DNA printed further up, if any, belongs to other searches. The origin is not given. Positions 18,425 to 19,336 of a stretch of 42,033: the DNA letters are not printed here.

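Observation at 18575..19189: Single-chain double receptor-tip protein: a possible pseudo-dimeric MCP tip mimic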

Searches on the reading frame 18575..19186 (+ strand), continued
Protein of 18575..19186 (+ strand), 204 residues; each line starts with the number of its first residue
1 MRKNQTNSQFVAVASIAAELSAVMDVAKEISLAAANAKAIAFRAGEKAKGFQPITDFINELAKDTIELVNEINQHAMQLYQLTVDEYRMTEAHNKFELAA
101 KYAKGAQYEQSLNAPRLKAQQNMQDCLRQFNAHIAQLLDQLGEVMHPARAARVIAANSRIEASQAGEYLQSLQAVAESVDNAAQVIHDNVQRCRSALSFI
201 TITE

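Call 45: find_homologous_proteins(query=A2, max_evalue=0.00001)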
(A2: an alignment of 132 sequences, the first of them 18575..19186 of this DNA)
Query A2 (132 sequences) (204 aa, profile of the alignment): 478 proteins with E <= 0.00001 among 8000 candidates; the best 120 are listed.
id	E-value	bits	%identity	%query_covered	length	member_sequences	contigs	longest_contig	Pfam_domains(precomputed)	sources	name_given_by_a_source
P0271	4.2e-66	241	38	95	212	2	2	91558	-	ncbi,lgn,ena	-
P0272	1.0e-65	239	73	99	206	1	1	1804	PF00015.27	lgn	-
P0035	2.8e-65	238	77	100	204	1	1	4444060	PF00015.27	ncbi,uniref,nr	ncbi:chemotaxis protein [Methylomarinum sp. Ch1-1]|uniref:Chemotaxis protein n=1 Tax=Methylomarinum 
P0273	3.3e-65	238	76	97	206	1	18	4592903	PF00015.27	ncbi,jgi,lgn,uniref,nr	ncbi:hypothetical protein [Methylomonas rapida]|uniref:Chemotaxis protein n=1 Tax=Methylomonas rapid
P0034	5.8e-65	237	77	100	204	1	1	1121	PF00015.27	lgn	-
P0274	9.6e-65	236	75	97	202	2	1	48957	PF00015.27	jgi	jgi:methyl-accepting chemotaxis protein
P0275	1.3e-64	236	76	97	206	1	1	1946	PF00015.27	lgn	-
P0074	1.6e-64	236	76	100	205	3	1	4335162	PF00015.27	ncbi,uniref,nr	ncbi:hypothetical protein [Methylomarinum vadi]|uniref:hypothetical protein n=1 Tax=Methylomarinum v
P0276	1.6e-64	236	74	98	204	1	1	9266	PF00015.27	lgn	-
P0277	1.7e-64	235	75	98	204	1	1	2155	-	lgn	-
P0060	2.4e-64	235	76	100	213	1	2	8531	PF00015.27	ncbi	-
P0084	3.2e-64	235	76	100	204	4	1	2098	PF00015.27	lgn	-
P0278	4.9e-64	234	75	98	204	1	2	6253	PF00015.27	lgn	-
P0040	8.2e-64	233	78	100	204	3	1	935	PF00015.27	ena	-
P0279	8.4e-64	233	75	98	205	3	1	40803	-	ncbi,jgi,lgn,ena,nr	ncbi:MAG: chemotaxis protein [Methylococcaceae bacterium]|nr:chemotaxis protein [Methylococcaceae ba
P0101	9.3e-64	233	76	98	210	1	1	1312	PF00015.27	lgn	-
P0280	9.9e-64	233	74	100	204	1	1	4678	PF00015.27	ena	-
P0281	1.0e-63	233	76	100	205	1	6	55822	PF00015.27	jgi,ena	-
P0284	1.3e-63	233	73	100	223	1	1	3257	PF00015.27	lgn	-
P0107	1.3e-63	233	75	100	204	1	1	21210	PF00015.27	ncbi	-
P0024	1.4e-63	232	80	99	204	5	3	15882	PF00015.27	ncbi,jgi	jgi:methyl-accepting chemotaxis protein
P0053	1.5e-63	232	76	100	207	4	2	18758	PF00015.27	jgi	jgi:methyl-accepting chemotaxis protein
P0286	1.6e-63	232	37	92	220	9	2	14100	PF00015.27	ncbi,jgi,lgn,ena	-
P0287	1.6e-63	232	73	98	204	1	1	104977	PF00015.27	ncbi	ncbi:chemotaxis protein [Methylomonas sp. MgM2]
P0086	1.8e-63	232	74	100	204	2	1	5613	PF00015.27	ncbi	-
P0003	1.9e-63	232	90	100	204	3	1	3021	PF00015.27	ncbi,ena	-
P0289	2.0e-63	232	73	100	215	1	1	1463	PF00015.27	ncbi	-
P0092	2.1e-63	232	76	100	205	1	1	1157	PF00015.27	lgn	-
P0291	2.8e-63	231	73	98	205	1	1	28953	PF00015.27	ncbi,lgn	-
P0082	3.1e-63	231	75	100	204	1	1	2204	PF00015.27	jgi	-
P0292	3.3e-63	231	75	98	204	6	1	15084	PF00015.27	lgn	-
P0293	3.3e-63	231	37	93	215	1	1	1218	PF00015.27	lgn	-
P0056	3.7e-63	231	77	100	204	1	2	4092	PF00015.27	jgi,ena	-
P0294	3.8e-63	231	38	92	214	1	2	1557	PF00015.27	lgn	-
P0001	4.2e-63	231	99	100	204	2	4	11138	PF00015.27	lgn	-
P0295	4.3e-63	231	70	100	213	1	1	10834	PF00015.27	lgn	-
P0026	4.7e-63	231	78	100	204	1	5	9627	PF00015.27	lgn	-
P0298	4.9e-63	231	73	100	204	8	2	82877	PF00015.27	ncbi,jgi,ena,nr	ncbi:MAG: chemotaxis protein [Methylomonas sp.]|jgi:methyl-accepting chemotaxis protein|nr:MAG: chem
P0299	5.2e-63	231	76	100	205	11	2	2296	PF00015.27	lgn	-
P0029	5.6e-63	230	79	100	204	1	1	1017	PF00015.27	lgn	-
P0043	5.7e-63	230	76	100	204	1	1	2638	PF00015.27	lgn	-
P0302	6.2e-63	230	73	100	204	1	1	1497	PF00015.27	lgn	-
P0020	6.6e-63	230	78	100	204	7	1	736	PF00015.27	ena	-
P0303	7.7e-63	230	71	98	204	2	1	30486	PF00015.27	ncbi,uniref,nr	ncbi:chemotaxis protein [Methylomonas sp. SURF-2]|uniref:Chemotaxis protein n=1 Tax=Methylomonas sub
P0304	7.9e-63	230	75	97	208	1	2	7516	PF00015.27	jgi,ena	-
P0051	8.2e-63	230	77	100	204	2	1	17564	PF00015.27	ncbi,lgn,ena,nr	ncbi:MAG: chemotaxis protein [Methylococcales bacterium]|nr:chemotaxis protein [Methylococcales bact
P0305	8.4e-63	230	72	100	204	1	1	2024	PF00015.27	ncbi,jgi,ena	-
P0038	9.1e-63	230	77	100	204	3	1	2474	PF00015.27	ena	-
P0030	9.5e-63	230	79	99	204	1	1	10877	PF00015.27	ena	-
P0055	1.0e-62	230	77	100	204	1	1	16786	PF00015.27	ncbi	-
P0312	1.1e-62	230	74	100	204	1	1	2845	PF00015.27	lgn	-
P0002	1.3e-62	229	93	100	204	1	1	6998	PF00015.27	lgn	-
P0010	1.4e-62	229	80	100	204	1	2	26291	PF00015.27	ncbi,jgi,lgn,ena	-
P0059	1.5e-62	229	76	100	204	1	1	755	PF00015.27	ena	-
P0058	1.6e-62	229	78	98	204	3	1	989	PF00015.27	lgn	-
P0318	2.3e-62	229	70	98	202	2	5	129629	PF00015.27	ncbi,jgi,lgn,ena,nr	ncbi:MAG: chemotaxis protein [Methylomonas sp.]|nr:chemotaxis protein [Methylomonas sp.] PPD22453.1 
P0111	2.3e-62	228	77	100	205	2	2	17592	PF00015.27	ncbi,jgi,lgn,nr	ncbi:MAG: chemotaxis protein [Methyloprofundus sp.]|nr:chemotaxis protein [Methyloprofundus sp.] MBW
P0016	2.6e-62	228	80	100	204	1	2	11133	PF00015.27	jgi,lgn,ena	jgi:methyl-accepting chemotaxis protein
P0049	2.6e-62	228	77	100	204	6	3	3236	PF00015.27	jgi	-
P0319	2.6e-62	228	74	98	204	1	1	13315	PF00015.27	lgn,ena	-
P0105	3.1e-62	228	76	100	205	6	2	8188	PF00015.27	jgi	jgi:methyl-accepting chemotaxis protein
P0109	3.4e-62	228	74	100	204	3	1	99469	PF00015.27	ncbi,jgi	-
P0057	3.5e-62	228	79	100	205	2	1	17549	PF00015.27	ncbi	-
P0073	3.6e-62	228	76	100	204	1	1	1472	PF00015.27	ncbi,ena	-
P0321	3.8e-62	228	76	98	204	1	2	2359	PF00015.27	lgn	-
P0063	3.9e-62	228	78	100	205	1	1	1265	PF00015.27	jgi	-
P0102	4.1e-62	228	77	100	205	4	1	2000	PF00015.27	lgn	-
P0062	4.3e-62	228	75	100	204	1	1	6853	PF00015.27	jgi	jgi:methyl-accepting chemotaxis protein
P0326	4.7e-62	227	73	100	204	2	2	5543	PF00015.27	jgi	-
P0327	5.0e-62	227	74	100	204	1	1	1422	PF00015.27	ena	-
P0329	5.6e-62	227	74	99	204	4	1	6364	PF00015.27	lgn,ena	-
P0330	5.7e-62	227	71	100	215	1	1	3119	PF00015.27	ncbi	-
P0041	5.7e-62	227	78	100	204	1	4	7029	PF00015.27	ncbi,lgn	-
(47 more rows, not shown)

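Call 46: find_encoding_contigs(protein=P0271, flank=8000, max_places=3)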
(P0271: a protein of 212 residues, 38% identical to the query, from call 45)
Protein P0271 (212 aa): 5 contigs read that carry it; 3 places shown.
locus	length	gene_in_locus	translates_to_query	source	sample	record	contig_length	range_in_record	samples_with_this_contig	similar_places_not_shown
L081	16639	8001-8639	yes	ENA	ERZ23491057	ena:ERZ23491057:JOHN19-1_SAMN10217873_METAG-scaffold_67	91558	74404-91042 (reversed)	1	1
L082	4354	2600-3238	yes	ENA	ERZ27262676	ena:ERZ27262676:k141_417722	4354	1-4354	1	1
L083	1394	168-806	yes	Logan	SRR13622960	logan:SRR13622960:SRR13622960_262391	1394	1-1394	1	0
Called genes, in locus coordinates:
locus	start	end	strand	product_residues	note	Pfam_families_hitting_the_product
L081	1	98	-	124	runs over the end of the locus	PF11964:SpoIIAA-like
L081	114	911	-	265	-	PF02673:BacA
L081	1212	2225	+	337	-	PF13379:NMT1_2, PF09084:NMT1, PF12974:Phosphonate-bd (faint)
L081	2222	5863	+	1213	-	PF00672:HAMP, PF00989:PAS, PF08448:PAS_4, PF13426:PAS_9, PF00989:PAS, PF13426:PAS_9, PF00989:PAS, PF13426:PAS_9, +8 more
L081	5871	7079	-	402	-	PF02636:Methyltransf_28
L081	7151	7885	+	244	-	PF00106:adh_short, PF08659:KR, PF23441:SDR, PF13561:adh_short_C2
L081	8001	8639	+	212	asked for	-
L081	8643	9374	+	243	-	PF00753:Lactamase_B, PF19583:ODP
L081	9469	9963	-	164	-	PF01288:HPPK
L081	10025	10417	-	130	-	PF02152:FolB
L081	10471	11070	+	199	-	PF02660:G3P_acyltransf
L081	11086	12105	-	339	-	PF00814:TsaD, PF22521:HypF_C_2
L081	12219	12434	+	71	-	PF01165:Ribosomal_S21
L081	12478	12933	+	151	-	PF09424:YqeY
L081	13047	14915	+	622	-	PF01807:Zn_ribbon_DnaG, PF08275:DNAG_N, PF01751:Toprim, PF13155:Toprim_2, PF13662:Toprim_4, PF10410:DnaB_bind, PF08278:DnaG_DnaB_bind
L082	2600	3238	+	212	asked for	-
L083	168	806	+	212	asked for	-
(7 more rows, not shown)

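Call 47: find_encoding_contigs(protein=P0286, flank=8000, max_places=3)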
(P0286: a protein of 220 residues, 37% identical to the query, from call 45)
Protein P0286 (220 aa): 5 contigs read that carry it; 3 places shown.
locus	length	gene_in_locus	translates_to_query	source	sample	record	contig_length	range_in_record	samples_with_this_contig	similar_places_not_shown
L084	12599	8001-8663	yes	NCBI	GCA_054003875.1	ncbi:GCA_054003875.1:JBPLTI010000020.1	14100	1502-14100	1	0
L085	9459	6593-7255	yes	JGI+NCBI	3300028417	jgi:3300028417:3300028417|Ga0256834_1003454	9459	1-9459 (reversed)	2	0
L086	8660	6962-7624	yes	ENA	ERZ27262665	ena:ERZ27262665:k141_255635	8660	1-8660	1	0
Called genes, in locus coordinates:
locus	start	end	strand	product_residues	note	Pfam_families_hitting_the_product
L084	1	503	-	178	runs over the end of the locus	PF09835:DUF2062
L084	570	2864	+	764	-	PF13567:DUF4131, PF03772:Competence, PF00753:Lactamase_B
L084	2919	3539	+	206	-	PF01618:MotA_ExbB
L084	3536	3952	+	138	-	PF02472:ExbD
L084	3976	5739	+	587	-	PF00664:ABC_membrane, PF00005:ABC_tran, PF02463:SMC_N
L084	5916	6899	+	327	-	PF02606:LpxK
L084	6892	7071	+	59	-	PF03966:Trm112p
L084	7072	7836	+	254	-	PF02348:CTP_transf_3, PF12804:NTP_transf_3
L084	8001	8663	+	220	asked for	PF00015:MCPsignal (weak)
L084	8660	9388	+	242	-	PF00753:Lactamase_B, PF19583:ODP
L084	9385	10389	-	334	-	PF00535:Glycos_transf_2, PF10111:Glyco_tranf_2_2 (weak), PF13641:Glyco_tranf_2_3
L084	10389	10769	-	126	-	PF04138:GtrA_DPMS_TM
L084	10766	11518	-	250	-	PF13489:Methyltransf_23, PF13847:Methyltransf_31 (weak), PF08241:Methyltransf_11, PF08242:Methyltransf_12, PF13649:Methyltransf_25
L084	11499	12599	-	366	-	?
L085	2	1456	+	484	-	PF03772:Competence, PF00753:Lactamase_B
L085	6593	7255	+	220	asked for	PF00015:MCPsignal (weak)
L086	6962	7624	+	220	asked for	PF00015:MCPsignal (weak)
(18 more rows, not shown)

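Call 48: find_encoding_contigs(protein=P0214, flank=8000, max_places=3)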
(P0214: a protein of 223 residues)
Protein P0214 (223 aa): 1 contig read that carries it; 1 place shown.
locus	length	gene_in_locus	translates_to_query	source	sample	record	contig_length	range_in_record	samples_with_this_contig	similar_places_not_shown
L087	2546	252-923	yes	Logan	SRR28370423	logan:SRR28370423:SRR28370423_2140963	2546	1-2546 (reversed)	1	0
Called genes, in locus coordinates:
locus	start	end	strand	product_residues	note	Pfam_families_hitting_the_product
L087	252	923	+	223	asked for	-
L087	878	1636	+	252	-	PF00753:Lactamase_B, PF19583:ODP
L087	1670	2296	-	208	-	PF01726:LexA_DNA_bind, PF00717:Peptidase_S24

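Call 49: find_encoding_contigs(protein=P0270, flank=8000, max_places=2)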
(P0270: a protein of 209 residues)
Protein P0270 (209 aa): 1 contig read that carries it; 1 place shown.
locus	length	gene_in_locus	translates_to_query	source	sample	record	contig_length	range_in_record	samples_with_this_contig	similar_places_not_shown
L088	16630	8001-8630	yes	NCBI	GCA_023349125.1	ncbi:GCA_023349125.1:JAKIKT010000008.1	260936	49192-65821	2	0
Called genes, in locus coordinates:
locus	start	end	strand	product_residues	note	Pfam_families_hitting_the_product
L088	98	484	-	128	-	PF04892:VanZ-LLP1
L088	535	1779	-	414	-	PF12704:MacB_PCD, PF02687:FtsX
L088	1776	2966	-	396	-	PF25990:Beta-barrel_YknX (weak), PF25954:Beta-barrel_RND_2 (weak), PF25989:YknX_C (weak), PF25975:CzcB_C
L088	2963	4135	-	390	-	PF25989:YknX_C (faint), PF25954:Beta-barrel_RND_2 (weak), PF25975:CzcB_C (faint)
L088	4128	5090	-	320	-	PF25954:Beta-barrel_RND_2 (weak), PF25990:Beta-barrel_YknX (weak), PF26002:Beta-barrel_AprE (weak)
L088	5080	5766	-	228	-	PF00005:ABC_tran, PF02463:SMC_N (faint), PF13304:AAA_21 (faint)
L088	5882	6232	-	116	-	-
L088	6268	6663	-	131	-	-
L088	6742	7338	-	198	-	PF13302:Acetyltransf_3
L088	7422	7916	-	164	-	PF13302:Acetyltransf_3, PF00583:Acetyltransf_1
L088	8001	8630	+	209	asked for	PF00015:MCPsignal (weak)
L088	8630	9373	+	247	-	PF00753:Lactamase_B, PF19583:ODP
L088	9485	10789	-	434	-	PF00294:PfkB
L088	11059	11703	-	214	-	PF00406:ADK, PF13207:AAA_17, PF05191:ADK_lid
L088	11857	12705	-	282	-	PF00085:Thioredoxin, PF14559:TPR_19 (weak), PF14561:TPR_20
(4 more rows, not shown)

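Call 50: find_encoding_contigs(protein=P0260, flank=8000, max_places=2)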
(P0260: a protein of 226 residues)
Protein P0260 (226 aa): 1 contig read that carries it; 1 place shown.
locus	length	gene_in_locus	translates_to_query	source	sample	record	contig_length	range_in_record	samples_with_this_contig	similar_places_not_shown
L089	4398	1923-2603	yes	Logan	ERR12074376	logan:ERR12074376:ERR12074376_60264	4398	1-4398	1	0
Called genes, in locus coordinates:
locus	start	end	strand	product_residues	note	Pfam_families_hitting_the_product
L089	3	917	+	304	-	?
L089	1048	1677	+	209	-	PF00702:Hydrolase, PF13419:HAD_2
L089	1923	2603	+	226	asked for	-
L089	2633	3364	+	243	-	PF00753:Lactamase_B, PF19583:ODP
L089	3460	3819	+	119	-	PF00903:Glyoxalase, PF12681:Glyoxalase_2, PF13669:Glyoxalase_4 (faint), PF18029:Glyoxalase_6 (weak)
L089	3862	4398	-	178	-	?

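Call 51: list_cluster_members(proteins=[P0126, P0128, P0130, P0135, P0140, P0149, P0172, P0200, P0230, P0251])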
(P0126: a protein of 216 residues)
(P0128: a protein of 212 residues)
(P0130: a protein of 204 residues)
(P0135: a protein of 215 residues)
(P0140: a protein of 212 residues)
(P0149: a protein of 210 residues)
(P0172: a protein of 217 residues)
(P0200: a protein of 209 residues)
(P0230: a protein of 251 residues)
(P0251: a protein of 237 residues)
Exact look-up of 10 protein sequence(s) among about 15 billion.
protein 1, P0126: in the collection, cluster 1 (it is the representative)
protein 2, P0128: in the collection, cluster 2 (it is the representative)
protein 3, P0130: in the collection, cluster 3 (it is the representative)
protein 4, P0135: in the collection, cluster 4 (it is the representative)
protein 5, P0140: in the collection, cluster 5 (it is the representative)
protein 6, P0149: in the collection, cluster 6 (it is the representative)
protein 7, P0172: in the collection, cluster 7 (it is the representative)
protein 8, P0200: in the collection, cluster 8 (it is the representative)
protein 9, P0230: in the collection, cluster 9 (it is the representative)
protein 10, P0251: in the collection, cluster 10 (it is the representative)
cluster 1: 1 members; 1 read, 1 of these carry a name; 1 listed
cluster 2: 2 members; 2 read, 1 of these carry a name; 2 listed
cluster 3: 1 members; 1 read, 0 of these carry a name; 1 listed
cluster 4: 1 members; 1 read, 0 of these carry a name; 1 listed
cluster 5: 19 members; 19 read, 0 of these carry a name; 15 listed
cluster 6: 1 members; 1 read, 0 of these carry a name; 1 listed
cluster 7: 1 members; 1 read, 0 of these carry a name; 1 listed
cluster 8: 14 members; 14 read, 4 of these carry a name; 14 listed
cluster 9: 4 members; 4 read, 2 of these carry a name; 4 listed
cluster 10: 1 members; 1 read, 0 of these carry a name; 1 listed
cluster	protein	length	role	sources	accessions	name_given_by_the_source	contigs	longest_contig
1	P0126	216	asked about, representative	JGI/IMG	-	methyl-accepting chemotaxis protein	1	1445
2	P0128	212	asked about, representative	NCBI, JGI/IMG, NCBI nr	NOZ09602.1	MAG: chemotaxis protein [Gammaproteobacteria bacterium] | chemotaxis protein [Gammaproteobacteria bacterium]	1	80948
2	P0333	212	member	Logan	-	-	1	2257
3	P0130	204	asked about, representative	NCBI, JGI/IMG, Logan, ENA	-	-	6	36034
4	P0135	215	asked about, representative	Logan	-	-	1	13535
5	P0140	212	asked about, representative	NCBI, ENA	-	-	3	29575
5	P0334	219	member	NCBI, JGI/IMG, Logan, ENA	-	-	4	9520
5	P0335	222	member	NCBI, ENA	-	-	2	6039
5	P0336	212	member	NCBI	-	-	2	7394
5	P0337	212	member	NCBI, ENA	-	-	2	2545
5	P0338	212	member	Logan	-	-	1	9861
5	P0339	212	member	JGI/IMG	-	-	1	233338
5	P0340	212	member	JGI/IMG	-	-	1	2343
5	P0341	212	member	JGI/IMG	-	-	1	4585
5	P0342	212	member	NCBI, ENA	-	-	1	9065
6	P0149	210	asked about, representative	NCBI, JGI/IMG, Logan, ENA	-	-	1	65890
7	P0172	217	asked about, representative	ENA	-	-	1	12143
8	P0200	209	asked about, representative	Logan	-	-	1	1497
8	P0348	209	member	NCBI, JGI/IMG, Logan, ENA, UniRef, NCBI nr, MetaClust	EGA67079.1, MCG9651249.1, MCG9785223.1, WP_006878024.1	chemotaxis protein [Vibrio brasiliensis] | hypothetical protein | Methyl-accepting chemotaxis protein n=1 Tax=Vibrio brasiliensis LMG 20546 TaxID=945543 ...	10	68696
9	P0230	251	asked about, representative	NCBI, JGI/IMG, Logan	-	hypothetical protein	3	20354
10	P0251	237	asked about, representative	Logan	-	-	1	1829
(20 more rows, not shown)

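Call 69: predict_structure(alignment_id=A2)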
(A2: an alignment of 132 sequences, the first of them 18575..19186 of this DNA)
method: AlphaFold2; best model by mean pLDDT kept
length: 204 residues; sequences in the alignment: 132
mean_pLDDT: 95.2   pTM: 0.87
mean pLDDT of the five models: 95.2, 93.8, 93.7, 93.4, 92.9
residues with pLDDT >= 90: 194; 70-90: 7; 50-70: 3; < 50: 0
segments of 3 or more residues with pLDDT < 50: none
pLDDT, mean of each block of 10 residues (from residue 1): 80 94 97 97 97 97 97 95 94 96 98 97 96 96 96 97 97 97 97 95 79
secondary structure, 60 per line:
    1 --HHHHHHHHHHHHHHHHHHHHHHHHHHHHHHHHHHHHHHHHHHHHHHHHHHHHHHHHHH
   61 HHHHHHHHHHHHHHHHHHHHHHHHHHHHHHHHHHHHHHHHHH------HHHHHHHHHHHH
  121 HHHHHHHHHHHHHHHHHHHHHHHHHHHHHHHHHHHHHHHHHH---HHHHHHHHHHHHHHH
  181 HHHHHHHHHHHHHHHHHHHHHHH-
elements in order: H3-102 H109-162 H166-203
